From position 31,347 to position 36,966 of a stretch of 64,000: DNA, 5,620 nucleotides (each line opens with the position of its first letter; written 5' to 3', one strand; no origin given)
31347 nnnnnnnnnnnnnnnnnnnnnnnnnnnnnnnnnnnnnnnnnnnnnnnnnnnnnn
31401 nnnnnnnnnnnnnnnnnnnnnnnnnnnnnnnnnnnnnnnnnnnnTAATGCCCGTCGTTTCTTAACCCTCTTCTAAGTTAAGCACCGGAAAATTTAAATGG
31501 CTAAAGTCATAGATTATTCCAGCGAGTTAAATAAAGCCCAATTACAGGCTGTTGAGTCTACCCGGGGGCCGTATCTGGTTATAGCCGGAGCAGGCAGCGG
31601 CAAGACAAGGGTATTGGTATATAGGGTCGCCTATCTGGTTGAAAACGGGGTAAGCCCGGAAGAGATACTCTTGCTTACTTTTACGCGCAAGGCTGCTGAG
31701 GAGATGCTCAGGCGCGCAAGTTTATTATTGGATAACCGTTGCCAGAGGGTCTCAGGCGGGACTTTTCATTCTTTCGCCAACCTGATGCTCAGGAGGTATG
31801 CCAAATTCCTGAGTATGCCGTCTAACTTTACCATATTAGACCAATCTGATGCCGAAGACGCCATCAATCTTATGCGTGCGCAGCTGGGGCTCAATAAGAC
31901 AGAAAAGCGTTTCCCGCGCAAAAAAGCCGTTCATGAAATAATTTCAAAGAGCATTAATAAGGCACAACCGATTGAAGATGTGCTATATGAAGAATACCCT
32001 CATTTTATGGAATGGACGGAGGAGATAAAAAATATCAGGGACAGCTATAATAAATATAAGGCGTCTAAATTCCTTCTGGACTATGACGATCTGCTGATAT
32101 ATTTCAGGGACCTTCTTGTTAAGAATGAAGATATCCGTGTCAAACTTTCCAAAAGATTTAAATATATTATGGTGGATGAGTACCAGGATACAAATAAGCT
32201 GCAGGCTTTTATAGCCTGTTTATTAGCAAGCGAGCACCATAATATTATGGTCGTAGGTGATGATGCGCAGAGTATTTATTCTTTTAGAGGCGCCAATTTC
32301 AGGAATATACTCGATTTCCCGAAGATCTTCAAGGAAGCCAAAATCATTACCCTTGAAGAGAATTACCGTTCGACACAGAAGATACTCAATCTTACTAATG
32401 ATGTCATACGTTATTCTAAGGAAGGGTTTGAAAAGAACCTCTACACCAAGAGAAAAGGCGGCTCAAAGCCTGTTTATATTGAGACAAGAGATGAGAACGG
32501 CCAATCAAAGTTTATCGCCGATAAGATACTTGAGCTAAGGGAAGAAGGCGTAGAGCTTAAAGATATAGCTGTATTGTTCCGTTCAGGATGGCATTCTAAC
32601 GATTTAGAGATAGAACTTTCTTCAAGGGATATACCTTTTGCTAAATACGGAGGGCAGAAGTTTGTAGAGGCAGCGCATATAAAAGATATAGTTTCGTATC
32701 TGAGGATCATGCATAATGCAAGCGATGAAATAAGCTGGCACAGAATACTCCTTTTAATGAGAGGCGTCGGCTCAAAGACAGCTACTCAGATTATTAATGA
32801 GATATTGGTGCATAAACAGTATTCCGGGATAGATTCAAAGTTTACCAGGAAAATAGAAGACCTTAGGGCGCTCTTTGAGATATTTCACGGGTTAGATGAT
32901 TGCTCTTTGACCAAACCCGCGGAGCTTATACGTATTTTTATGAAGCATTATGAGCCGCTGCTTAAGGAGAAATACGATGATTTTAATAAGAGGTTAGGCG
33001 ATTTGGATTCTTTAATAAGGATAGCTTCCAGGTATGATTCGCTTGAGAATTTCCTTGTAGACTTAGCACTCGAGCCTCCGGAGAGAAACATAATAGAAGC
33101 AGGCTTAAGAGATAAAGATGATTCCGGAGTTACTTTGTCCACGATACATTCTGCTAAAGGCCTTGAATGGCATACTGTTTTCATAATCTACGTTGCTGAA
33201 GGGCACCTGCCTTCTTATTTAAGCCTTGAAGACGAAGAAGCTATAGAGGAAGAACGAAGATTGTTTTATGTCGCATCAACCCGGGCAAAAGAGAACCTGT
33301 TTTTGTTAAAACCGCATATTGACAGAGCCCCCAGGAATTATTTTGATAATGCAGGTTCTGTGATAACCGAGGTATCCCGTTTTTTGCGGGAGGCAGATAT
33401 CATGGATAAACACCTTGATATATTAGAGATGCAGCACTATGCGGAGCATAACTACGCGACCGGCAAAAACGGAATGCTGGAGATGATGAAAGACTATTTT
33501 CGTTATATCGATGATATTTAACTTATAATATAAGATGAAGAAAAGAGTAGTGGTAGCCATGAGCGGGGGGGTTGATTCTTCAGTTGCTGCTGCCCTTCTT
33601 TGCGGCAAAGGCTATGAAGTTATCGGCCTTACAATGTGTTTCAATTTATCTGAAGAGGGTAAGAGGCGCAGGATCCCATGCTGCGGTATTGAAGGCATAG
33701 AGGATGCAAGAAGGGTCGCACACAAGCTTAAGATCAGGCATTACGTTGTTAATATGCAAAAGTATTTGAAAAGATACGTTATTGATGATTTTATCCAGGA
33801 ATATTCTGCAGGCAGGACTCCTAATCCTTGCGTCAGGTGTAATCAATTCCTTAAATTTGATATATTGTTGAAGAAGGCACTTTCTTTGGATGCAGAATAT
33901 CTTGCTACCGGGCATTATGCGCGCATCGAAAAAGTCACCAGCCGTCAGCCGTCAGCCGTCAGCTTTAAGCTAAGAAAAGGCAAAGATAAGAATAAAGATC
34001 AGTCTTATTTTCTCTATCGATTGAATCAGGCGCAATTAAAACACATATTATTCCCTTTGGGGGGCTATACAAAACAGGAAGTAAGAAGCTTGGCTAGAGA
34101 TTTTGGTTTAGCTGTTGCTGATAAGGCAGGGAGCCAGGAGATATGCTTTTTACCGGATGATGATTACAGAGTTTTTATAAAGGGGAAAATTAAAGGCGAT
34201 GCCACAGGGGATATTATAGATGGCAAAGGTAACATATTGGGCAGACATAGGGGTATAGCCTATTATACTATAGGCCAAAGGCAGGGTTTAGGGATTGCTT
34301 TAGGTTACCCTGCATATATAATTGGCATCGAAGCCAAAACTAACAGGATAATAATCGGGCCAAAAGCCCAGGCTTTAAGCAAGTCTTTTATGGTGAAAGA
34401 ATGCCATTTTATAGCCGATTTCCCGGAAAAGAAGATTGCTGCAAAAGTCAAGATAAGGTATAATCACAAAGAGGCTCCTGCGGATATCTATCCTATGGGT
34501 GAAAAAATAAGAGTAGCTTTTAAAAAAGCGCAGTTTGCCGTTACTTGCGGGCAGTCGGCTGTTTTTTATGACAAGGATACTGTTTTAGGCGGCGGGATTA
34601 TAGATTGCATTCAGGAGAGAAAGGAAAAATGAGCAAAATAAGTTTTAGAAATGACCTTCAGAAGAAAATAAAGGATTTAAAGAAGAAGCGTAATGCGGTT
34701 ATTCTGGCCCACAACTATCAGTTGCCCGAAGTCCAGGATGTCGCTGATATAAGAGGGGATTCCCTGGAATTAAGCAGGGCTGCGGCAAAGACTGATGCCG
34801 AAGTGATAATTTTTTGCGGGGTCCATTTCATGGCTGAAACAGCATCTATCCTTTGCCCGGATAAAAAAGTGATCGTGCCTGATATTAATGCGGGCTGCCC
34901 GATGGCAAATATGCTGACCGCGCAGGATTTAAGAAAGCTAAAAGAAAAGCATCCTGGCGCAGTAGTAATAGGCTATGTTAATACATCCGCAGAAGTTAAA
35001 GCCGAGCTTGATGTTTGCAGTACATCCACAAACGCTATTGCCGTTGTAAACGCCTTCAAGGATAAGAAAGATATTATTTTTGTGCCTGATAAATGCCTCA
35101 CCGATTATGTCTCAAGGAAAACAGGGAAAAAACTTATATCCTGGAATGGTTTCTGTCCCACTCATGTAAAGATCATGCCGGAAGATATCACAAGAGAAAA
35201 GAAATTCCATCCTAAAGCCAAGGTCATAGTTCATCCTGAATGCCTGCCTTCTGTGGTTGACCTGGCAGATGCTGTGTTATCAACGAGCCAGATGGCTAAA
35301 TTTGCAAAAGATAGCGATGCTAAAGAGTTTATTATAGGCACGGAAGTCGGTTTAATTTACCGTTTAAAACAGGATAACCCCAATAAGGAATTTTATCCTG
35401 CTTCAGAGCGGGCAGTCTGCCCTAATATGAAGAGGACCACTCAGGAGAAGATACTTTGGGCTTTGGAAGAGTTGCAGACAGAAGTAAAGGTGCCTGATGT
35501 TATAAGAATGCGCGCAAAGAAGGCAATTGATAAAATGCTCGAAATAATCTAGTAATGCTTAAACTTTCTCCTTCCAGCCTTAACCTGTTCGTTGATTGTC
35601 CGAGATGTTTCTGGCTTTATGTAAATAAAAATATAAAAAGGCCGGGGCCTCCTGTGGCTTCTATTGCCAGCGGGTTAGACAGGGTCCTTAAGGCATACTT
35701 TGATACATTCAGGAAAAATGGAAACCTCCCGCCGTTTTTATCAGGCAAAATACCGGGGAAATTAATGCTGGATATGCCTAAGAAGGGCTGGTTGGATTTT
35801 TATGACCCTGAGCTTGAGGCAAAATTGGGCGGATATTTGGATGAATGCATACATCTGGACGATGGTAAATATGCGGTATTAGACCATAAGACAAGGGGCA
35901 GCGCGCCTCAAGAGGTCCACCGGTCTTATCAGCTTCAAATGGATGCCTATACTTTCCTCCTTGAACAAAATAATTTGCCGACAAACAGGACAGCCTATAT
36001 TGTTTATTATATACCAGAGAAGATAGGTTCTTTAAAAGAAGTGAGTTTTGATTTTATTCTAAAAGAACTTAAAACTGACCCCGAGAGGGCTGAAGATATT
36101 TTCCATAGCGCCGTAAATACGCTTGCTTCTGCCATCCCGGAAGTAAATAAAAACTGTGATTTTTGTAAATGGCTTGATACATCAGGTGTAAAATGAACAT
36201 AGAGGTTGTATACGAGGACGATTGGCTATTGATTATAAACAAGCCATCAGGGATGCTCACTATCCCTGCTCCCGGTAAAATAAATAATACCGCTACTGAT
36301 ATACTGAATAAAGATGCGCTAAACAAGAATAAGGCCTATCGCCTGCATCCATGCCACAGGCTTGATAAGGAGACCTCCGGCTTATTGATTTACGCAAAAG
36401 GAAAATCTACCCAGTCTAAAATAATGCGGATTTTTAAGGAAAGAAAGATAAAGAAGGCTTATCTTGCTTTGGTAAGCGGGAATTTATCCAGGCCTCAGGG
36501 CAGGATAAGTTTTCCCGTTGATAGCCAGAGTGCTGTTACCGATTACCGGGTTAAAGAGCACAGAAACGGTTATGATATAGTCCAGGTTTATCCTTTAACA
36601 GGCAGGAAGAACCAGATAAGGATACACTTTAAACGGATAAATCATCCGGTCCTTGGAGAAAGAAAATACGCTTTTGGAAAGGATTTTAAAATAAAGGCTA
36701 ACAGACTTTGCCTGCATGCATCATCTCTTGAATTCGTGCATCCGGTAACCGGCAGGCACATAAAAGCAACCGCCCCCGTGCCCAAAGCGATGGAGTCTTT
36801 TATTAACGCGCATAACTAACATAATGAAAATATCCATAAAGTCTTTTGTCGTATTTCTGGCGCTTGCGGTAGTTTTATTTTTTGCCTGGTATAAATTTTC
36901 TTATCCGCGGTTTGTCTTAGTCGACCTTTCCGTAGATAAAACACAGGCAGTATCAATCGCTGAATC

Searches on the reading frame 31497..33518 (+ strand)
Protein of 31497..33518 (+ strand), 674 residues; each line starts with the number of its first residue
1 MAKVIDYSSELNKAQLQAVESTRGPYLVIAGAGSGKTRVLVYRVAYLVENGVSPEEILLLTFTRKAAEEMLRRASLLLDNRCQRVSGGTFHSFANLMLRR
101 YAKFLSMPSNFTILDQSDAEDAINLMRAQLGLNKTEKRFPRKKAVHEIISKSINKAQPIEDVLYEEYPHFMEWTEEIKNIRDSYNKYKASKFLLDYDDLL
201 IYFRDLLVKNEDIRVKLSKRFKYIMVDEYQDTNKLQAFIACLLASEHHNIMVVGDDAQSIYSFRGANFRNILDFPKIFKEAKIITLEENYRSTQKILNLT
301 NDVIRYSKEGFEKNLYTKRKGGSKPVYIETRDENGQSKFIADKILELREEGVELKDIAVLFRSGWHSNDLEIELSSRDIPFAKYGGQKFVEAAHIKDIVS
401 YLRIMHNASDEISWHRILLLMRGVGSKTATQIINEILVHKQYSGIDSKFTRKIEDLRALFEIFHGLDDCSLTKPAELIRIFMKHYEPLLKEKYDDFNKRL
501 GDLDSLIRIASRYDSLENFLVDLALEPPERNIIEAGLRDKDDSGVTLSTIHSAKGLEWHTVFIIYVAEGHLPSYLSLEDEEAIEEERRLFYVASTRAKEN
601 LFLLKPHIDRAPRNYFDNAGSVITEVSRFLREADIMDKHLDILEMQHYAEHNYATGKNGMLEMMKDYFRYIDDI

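Call 43: search_protein_families(library=pfam, proteins=[window:31497-33518:+], max_evalue=0.0001)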
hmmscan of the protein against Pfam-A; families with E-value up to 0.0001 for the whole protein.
window:31497-33518:+ (674 aa): 6 families
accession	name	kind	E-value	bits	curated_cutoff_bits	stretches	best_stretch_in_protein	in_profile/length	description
PF00580.27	UvrD-helicase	-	5e-75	253.1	23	1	11-278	1-270/271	UvrD/REP helicase N-terminal domain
PF13361.12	UvrD_C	-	1.5e-59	202.6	25.6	1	284-603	1-345/350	UvrD-like helicase C-terminal domain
PF13245.12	AAA_19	-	1.7e-21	77.3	25.1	1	15-264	1-134/134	AAA domain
PF13538.12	UvrD_C_2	-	7e-10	39.1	27.4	1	545-603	2-51/52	UvrD-like helicase C-terminal domain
PF01443.25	Viral_helicase1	-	4.1e-08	33.8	21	0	538-603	170-226/228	Viral superfamily 1 RNA helicase core domain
PF13604.12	AAA_30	-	9.9e-07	29.1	27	0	11-72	2-64/191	AAA domain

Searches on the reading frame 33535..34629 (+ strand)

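Call 43: search_protein_families(library=pfam, proteins=[window:33535-34629:+], max_evalue=0.0001)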
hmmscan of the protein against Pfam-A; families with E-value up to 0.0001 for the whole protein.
window:33535-34629:+ (365 aa): 5 families
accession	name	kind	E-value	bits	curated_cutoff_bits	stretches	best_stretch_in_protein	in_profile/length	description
PF03054.22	tRNA_Me_trans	-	2.2e-73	246.7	20.6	1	3-207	1-201/202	tRNA methyl transferase HUP domain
PF20258.4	tRNA_Me_trans_C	-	7.9e-20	71.4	20.6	1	283-356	2-77/77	Aminomethyltransferase beta-barrel domain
PF20259.3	tRNA_Me_trans_M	-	3.7e-17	62.1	27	1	214-275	3-65/66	tRNA methyl transferase PRC-barrel domain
PF02540.23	NAD_synthase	-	7.8e-06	25.6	21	0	3-109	19-115/242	NAD synthase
PF06508.19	QueC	-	6.9e-05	22.9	22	0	5-75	2-61/210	Queuosine biosynthesis protein QueC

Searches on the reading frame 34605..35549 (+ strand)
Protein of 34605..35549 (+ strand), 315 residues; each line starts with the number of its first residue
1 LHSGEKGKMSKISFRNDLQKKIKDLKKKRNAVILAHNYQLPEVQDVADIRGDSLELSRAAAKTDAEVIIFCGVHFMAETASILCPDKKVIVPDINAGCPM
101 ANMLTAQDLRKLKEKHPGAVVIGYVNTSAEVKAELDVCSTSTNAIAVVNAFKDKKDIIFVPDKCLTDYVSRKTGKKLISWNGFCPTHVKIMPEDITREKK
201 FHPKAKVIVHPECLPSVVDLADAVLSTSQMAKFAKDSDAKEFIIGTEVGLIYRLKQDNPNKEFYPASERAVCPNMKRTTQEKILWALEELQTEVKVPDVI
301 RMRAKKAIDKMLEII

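Call 43: search_protein_families(library=pfam, proteins=[window:34605-35549:+], max_evalue=0.0001)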
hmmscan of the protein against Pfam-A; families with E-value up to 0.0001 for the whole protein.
window:34605-35549:+ (315 aa): 1 family
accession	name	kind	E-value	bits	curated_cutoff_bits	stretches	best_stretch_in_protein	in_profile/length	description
PF02445.21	NadA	-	2.1e-123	411.6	27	1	20-313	1-295/295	Quinolinate synthetase A protein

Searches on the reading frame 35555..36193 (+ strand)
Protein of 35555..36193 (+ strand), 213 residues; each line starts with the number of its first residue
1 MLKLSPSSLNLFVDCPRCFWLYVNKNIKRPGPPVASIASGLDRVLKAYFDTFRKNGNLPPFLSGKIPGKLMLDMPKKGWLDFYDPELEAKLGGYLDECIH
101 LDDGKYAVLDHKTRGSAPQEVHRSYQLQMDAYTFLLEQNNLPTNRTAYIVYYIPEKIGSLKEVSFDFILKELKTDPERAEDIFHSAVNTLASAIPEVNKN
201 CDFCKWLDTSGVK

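Call 43: search_protein_families(library=pfam, proteins=[window:35555-36193:+], max_evalue=0.0001)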
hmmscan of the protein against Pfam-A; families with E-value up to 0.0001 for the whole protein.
window:35555-36193:+ (213 aa): 1 family
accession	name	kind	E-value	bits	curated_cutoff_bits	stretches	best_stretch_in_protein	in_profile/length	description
PF12705.13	PDDEXK_1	-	1.1e-11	45.6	22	1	89-206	122-242/247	PD-(D/E)XK nuclease superfamily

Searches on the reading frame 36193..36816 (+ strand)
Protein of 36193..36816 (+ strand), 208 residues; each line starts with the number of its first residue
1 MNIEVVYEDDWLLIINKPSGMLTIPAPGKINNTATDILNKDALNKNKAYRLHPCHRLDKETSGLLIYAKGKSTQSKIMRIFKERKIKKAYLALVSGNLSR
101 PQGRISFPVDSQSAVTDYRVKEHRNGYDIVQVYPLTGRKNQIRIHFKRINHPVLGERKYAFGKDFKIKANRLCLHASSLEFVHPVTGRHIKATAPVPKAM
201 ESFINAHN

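Call 43: search_protein_families(library=pfam, proteins=[window:36193-36816:+], max_evalue=0.0001)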
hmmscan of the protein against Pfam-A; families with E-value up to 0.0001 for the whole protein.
window:36193-36816:+ (208 aa): 1 family
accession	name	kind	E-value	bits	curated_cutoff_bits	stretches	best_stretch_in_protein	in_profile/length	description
PF00849.27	PseudoU_synth_2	-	4.1e-30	105.4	26.8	1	12-147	2-151/152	RNA pseudouridylate synthase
